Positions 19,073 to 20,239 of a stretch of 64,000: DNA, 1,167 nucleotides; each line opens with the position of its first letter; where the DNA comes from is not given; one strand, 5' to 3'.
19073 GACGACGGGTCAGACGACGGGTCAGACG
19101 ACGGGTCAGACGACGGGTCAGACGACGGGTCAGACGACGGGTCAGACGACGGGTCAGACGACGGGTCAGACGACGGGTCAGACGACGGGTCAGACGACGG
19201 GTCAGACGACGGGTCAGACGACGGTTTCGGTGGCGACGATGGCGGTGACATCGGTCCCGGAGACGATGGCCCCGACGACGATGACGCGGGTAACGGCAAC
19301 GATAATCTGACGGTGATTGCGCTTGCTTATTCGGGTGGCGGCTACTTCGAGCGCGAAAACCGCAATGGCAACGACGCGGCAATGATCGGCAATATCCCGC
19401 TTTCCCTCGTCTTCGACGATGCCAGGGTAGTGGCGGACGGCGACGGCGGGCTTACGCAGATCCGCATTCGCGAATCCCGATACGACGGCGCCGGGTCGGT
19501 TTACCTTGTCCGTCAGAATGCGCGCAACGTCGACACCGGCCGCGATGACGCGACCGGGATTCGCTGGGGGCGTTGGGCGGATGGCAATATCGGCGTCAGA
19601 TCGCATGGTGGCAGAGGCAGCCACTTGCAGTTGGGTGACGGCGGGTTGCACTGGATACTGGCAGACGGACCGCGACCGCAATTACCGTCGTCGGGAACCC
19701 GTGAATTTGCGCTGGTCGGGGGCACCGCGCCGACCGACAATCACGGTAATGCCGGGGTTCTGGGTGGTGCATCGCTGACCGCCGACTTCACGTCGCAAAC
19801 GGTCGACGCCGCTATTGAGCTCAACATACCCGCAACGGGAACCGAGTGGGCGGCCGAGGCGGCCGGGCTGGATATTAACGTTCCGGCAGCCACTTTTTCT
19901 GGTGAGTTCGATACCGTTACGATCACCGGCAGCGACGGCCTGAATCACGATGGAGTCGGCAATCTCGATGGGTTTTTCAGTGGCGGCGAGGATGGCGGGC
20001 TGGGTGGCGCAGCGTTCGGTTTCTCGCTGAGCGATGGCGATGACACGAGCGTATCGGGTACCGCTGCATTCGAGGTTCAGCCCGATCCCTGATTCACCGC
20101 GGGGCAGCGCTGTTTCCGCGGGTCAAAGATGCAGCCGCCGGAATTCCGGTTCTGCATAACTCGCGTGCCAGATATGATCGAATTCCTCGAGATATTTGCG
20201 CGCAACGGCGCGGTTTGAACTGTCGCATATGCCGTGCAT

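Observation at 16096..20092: Slam/type-XI-secretion-like outer-membrane protein paired with an unusual FecR-domain cargo carrying a TbpB-type C-terminal barrel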

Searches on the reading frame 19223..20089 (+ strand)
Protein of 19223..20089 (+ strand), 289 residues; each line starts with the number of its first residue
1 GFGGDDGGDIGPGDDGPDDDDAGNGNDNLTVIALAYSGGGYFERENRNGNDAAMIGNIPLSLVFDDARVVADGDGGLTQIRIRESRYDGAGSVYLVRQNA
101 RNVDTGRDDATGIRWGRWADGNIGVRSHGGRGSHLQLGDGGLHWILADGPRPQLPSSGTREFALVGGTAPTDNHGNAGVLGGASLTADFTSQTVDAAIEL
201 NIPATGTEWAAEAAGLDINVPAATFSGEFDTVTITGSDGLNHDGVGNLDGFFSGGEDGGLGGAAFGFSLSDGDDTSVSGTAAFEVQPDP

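Call 6: search_protein_families(library=pfam, max_evalue=1, proteins=[window:19223-20089:+])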
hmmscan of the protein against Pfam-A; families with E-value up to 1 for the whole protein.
seq(289 aa): 0 families

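Call 7: search_protein_families(library=ncbifam, max_evalue=1, proteins=[window:19223-20089:+])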
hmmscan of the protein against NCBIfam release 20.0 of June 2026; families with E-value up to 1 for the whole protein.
seq(289 aa): 0 families

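Call 9: find_homologous_proteins(query=window:19223-20089:+)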
Query seq(289 aa) (289 aa): 9 proteins with E <= 0.001 among 6212 candidates.
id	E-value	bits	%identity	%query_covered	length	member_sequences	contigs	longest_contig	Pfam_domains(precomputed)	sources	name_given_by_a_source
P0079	5.2e-163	560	99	90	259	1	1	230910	-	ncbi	-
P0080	3.0e-118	413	75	90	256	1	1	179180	-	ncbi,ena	-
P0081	1.3e-101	358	76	76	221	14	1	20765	-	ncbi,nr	ncbi:MAG: hypothetical protein C0629_00565 [Chromatiales bacterium]|nr:MAG: hypothetical protein C06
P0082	1.6e-91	325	70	76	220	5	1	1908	-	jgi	jgi:hypothetical protein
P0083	9.4e-49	185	51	76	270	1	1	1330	-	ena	-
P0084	3.1e-41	160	50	66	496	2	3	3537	PF04773.19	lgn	-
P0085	3.7e-36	143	47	63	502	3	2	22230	PF04773.19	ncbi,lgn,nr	ncbi:MAG: FecR domain-containing protein [Gammaproteobacteria bacterium]|nr:FecR domain-containing p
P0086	1.9e-15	75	38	63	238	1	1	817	-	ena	-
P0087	2.9e-12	65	45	44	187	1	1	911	-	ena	-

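Call 10: find_encoding_contigs(protein=P0085, flank=8000, max_places=4)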
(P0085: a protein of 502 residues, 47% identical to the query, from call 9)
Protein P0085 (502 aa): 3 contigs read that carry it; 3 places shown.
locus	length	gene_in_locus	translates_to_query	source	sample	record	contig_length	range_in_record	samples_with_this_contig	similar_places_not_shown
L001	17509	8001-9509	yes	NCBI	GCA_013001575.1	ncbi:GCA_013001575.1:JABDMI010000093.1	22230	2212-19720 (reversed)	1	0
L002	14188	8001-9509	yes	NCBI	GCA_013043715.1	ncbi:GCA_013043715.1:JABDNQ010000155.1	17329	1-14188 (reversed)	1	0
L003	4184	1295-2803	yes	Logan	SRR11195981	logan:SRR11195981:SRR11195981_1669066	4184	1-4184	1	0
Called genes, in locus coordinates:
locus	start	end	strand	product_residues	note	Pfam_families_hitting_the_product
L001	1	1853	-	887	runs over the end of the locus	PF00330:Aconitase, PF00694:Aconitase_C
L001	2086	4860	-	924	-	PF11791:Aconitase_B_N, PF06434:Aconitase_2_N, PF00330:Aconitase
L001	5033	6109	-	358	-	PF02540:NAD_synthase, PF03054:tRNA_Me_trans, PF20259:tRNA_Me_trans_M, PF20258:tRNA_Me_trans_C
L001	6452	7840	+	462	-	PF13371:TPR_9 (faint)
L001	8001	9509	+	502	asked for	PF04773:FecR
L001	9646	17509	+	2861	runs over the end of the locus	PF17803:Cadherin_4, PF17892:Cadherin_5, PF17963:Big_9, PF17803:Cadherin_4, PF17892:Cadherin_5, PF17963:Big_9, PF17892:Cadherin_5, PF17963:Big_9, +10 more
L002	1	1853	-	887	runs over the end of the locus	PF00330:Aconitase, PF00694:Aconitase_C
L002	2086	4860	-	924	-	PF11791:Aconitase_B_N, PF06434:Aconitase_2_N, PF00330:Aconitase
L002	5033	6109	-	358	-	PF02540:NAD_synthase, PF03054:tRNA_Me_trans, PF20259:tRNA_Me_trans_M, PF20258:tRNA_Me_trans_C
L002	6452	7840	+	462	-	PF13371:TPR_9 (faint)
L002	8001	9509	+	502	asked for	PF04773:FecR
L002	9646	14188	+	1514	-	PF17803:Cadherin_4, PF17892:Cadherin_5, PF17963:Big_9, PF17803:Cadherin_4, PF17892:Cadherin_5, PF17963:Big_9, PF17803:Cadherin_4, PF17892:Cadherin_5, +7 more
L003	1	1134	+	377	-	?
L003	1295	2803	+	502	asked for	PF04773:FecR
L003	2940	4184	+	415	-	?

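Call 11: find_encoding_contigs(protein=P0080, flank=8000, max_places=3)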
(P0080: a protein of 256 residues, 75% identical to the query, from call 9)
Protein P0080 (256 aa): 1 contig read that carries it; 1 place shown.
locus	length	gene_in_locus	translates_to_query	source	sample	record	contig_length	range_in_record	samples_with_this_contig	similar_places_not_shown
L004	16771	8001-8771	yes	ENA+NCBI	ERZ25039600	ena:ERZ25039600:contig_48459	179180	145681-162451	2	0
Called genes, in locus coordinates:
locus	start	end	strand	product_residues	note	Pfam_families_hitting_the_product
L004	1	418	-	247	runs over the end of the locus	PF02146:SIR2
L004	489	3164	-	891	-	PF00330:Aconitase, PF00694:Aconitase_C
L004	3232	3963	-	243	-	PF03054:tRNA_Me_trans, PF20259:tRNA_Me_trans_M, PF20258:tRNA_Me_trans_C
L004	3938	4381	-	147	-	PF02540:NAD_synthase, PF03054:tRNA_Me_trans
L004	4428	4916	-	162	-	PF00293:NUDIX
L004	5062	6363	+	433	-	PF07721:TPR_4 (faint), PF13428:TPR_14 (faint), PF13432:TPR_16 (weak), PF14559:TPR_19 (weak), PF10082:BBP2_2 (faint)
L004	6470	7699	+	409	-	-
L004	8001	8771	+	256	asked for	-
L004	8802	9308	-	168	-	PF25559:DUF7931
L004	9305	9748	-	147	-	PF00583:Acetyltransf_1, PF13673:Acetyltransf_10, PF13508:Acetyltransf_7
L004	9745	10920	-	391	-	PF00190:Cupin_1 (weak), PF08007:JmjC_2, PF07883:Cupin_2 (faint), PF20514:WHD_ROXA (weak)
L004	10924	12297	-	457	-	PF00206:Lyase_1, PF08328:ASL_C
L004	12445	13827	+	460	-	PF00206:Lyase_1, PF10415:FumaraseC_C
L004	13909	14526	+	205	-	PF00293:NUDIX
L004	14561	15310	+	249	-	PF01503:PRA-PH (faint), PF03819:MazG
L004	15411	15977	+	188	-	PF05433:Rick_17kDa_Anti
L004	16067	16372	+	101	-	PF03413:PepSY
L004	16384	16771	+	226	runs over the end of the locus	PF00072:Response_reg, PF00486:Trans_reg_C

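Call 30: predict_structure(alignment_id=A4)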
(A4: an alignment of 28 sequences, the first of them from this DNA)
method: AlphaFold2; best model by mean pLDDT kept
length: 262 residues; sequences in the alignment: 28
mean_pLDDT: 87.5   pTM: 0.86
mean pLDDT of the five models: 87.5, 86.5, 86.4, 85.6, 83.7
residues with pLDDT >= 90: 166; 70-90: 63; 50-70: 24; < 50: 9
segments of 3 or more residues with pLDDT < 50: 24-31
pLDDT, mean of each block of 10 residues (from residue 1): 78 58 48 66 85 76 78 95 94 90 81 92 92 97 95 97 98 97 98 92 97 96 93 96 93 96 70
secondary structure, 60 per line:
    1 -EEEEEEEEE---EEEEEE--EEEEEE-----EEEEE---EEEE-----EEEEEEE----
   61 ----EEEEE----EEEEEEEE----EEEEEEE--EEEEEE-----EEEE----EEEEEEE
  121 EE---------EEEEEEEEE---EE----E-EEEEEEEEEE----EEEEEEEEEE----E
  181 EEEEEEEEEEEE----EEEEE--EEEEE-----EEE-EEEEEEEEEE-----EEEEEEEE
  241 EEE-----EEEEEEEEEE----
elements in order: E2-10 E14-19 E22-27 E33-37 E41-44 E50-56 E65-69 E74-81 E86-92 E95-100 E106-109 E114-122 E132-140 E152-161 E166-175 E180-192 E197-201 E204-208 E214-216 E218-227 E233-243 E249-258

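Call 37: fold_search(model_id=the predicted structure, library=pdb)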
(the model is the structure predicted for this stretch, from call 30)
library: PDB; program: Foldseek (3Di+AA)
matches with E <= 10: 919; with E <= 0.001: 4
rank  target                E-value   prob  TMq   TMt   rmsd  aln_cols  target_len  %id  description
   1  9clm_B                3.4e-04  1.00  0.38  0.19  10.5       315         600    9  Transferrin Binding Protein A in complex with transferrin binding protein B and two molecules of transferrin (released 2026-03-04)
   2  5kkx_B                3.7e-04  1.00  0.41  0.45  10.1       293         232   11  Crystal structure of a TbpB C-lobe mutant from Neisseria meningitidis M982 (released 2017-07-19)
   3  5kkx_A                4.5e-04  1.00  0.33  0.37  14.4       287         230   10  Crystal structure of a TbpB C-lobe mutant from Neisseria meningitidis M982 (released 2017-07-19)
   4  5yvf_B                9.7e-04  0.95  0.28  0.25  13.2       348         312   11  Crystal structure of BFA1 (released 2018-08-08)
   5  3ve1_A                1.5e-03  1.00  0.38  0.21  10.7       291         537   11  The 2.9 angstrom crystal structure of Transferrin binding protein B (TbpB) from serogroup B M982 Neisseria meningitidi (released 2012-02-22)
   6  5yvf_C                1.6e-03  0.90  0.27  0.23  13.5       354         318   10  Crystal structure of BFA1 (released 2018-08-08)
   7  9l4k_B                1.8e-03  0.47  0.17  0.16  19.2       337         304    7  Structure of human NLRP2-TLE6-OOEP complex (released 2025-10-01)
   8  7a0t_A                2.8e-03  0.85  0.25  0.22  14.4       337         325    9  Crystal structure of kievitone hydratase from Nectria haematococca (P21 SG) (released 2021-08-18)
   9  5yvf_A                3.2e-03  0.75  0.26  0.23  15.2       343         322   10  Crystal structure of BFA1 (released 2018-08-08)
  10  2o62_B                3.2e-03  0.69  0.25  0.24  15.1       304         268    9  CRYSTAL STRUCTURE OF A PROTEIN WITH UNKNOWN FUNCTION FROM DUF3598 FAMILY (NPUN_R4044) FROM NOSTOC PUNCTIFORME PCC 7310 (released 2007-02-13)
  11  7a0q_A                3.3e-03  0.75  0.22  0.19  13.2       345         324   10  Crystal structure of kievitone hydratase from Nectria haematococca (C2 SG) (released 2021-08-18)
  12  7a0t_B                4.9e-03  0.69  0.22  0.20  13.8       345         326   10  Crystal structure of kievitone hydratase from Nectria haematococca (P21 SG) (released 2021-08-18)
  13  7n88_A                1.0e-02  0.95  0.34  0.19  13.0       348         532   11  The cryoEM structure of LbpB from N. gonorrhoeae in complex with lactoferrin (released 2021-12-01)
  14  8x7v_C                1.0e-02  0.28  0.16  0.13  18.0       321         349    8  Structure of human SCMC ternary complex (released 2024-10-09)
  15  2x4m_A                1.0e-02  0.12  0.13  0.11  22.1       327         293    8  Yersinia Pestis Plasminogen Activator Pla (released 2010-07-28)
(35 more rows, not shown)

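Call 54: search_protein_families(library=phrogs, max_evalue=0.01, proteins=[window:19304-20089:+])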
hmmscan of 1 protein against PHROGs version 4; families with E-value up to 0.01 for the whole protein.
seq(262 aa): 0 families

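Call 55: search_protein_families(library=pfam, alignment_id=A4, max_evalue=10)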
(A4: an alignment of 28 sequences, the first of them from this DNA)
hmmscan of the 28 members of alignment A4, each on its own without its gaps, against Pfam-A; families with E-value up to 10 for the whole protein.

A. member 1, seq(262 aa): 0 families

B. families by the number of members that match (of 28 scanned): 8 families
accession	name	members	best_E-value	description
PF01957.25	NfeD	3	0.023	NfeD-like C-terminal, partner-binding domain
PF04773.18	FecR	2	9.8e-11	FecR protein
PF10399.14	UCR_Fe-S_N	1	0.0095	Ubiquitinol-cytochrome C reductase Fe-S subunit TAT signal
PF07550.17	Shr-like_HID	1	0.06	Heme-binding protein Shr-like, Hb-interacting domain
PF07356.17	DUF1481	1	0.1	Protein of unknown function (DUF1481)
PF10745.14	DUF2530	1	0.13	Protein of unknown function (DUF2530)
PF24523.1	DUF7595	1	0.21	Domain of unknown function (DUF7595)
PF13415.12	Kelch_3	1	0.23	Galactose oxidase, central domain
